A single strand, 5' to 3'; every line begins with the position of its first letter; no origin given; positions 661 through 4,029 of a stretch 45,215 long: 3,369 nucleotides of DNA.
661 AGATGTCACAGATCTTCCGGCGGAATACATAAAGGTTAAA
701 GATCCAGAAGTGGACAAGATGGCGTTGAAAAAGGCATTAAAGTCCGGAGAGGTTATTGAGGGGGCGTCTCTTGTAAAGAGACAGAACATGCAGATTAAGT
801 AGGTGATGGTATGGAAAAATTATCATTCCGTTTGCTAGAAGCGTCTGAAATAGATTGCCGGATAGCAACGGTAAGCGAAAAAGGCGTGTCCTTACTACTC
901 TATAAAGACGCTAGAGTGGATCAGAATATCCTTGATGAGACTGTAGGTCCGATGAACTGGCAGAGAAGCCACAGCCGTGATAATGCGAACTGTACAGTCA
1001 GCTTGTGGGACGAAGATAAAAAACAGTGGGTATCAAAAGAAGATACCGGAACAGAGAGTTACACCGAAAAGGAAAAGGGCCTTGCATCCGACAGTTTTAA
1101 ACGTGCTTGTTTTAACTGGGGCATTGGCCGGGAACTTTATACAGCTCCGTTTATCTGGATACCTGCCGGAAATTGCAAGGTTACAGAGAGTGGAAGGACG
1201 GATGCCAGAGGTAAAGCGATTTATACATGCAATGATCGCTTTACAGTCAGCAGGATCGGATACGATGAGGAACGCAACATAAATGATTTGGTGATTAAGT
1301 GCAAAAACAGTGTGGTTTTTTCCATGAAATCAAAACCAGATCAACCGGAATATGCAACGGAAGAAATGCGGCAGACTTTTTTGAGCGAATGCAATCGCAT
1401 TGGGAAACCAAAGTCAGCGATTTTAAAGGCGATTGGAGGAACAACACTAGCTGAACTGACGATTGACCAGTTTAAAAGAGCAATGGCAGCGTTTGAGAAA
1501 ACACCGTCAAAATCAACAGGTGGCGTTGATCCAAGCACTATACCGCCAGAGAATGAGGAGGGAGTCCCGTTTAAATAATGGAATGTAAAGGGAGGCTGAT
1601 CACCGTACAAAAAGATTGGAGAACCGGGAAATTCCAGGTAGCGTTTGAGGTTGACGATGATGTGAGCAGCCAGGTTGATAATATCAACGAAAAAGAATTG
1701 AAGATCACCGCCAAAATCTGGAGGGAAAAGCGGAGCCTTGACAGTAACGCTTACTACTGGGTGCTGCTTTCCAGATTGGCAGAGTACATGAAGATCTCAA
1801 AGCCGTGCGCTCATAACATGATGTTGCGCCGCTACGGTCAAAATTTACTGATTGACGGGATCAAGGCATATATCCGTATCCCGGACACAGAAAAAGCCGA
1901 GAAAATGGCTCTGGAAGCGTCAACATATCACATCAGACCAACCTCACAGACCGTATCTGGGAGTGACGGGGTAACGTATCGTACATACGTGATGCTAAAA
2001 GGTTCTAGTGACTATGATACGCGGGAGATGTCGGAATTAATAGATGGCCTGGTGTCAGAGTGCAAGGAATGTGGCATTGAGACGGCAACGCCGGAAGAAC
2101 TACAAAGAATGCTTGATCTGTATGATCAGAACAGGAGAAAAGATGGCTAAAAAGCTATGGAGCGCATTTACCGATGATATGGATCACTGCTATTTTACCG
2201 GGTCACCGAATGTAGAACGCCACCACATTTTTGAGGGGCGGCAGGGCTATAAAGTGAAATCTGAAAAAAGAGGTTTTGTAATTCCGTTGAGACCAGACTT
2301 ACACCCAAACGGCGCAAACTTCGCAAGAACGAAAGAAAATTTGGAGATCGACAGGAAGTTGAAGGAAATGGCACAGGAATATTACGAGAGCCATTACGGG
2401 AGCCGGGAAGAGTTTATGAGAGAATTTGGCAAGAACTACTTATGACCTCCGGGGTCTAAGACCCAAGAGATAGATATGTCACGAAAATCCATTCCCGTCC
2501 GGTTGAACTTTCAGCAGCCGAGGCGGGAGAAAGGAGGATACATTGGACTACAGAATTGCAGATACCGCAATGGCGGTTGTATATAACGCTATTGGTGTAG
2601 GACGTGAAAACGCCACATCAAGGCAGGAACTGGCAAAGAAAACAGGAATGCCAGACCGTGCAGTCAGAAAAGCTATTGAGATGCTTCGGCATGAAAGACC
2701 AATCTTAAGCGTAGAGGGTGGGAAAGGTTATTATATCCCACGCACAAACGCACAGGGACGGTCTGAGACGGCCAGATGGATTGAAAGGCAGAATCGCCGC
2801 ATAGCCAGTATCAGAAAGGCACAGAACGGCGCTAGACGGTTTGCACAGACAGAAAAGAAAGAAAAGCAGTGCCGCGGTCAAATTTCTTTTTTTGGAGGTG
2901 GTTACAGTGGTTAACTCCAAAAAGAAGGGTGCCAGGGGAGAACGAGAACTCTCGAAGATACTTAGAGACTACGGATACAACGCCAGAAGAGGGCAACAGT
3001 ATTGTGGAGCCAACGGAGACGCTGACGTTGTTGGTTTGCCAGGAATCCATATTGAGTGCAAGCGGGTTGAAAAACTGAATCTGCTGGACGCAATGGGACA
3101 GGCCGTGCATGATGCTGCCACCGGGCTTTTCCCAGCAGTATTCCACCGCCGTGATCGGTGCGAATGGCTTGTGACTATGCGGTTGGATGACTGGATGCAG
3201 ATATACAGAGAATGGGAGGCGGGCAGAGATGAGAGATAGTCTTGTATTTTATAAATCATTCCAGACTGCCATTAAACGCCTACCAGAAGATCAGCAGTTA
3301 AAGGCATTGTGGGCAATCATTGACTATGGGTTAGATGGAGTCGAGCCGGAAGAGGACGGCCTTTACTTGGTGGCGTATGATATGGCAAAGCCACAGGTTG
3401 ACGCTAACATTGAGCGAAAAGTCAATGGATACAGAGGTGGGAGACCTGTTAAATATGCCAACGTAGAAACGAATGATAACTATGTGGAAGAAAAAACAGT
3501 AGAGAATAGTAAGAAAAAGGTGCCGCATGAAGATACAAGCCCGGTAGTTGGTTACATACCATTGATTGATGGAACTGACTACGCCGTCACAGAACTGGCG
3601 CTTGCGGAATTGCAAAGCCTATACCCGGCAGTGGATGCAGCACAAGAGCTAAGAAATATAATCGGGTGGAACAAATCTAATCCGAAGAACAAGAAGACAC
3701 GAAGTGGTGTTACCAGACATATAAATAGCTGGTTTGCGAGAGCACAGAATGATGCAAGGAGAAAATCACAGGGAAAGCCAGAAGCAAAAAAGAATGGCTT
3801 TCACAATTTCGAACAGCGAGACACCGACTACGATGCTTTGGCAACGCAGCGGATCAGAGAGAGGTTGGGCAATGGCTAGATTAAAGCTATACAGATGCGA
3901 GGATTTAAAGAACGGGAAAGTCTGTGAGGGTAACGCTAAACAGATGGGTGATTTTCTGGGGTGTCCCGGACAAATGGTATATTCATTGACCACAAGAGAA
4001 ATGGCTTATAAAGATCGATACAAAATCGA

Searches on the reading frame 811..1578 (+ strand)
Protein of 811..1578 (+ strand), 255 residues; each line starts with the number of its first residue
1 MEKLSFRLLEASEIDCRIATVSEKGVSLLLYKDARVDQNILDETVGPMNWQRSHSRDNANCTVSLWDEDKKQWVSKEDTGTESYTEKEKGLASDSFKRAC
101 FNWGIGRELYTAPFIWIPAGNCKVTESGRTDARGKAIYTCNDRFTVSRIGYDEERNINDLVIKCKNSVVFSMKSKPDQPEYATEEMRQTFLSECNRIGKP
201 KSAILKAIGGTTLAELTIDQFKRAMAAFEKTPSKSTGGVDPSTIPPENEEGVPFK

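Call 80: search_protein_families(library=pfam, proteins=[window:811-1578:+], max_evalue=0.01)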
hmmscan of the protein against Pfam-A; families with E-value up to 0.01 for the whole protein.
window:811-1578:+ (255 aa): 1 family
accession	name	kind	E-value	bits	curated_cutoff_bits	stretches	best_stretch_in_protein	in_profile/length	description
PF04098.21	Rad52_Rad22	-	0.008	16.5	20.3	0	74-115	97-140/153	Rad52/22 family double-strand break repair protein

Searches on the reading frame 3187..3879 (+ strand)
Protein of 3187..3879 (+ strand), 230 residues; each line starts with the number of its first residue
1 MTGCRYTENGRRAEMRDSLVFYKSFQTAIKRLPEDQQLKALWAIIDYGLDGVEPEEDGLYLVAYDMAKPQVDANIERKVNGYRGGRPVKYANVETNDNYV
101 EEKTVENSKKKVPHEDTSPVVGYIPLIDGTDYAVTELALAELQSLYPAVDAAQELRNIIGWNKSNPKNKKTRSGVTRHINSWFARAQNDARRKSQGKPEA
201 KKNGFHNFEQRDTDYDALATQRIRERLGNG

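Call 80: search_protein_families(library=pfam, proteins=[window:3187-3879:+], max_evalue=0.01)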
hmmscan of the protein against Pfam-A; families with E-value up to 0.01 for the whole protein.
window:3187-3879:+ (230 aa): 1 family
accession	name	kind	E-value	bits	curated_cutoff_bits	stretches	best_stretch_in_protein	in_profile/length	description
PF19808.4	DUF6291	-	1.2e-13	51.5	27.2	1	18-81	1-64/79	Family of unknown function (DUF6291)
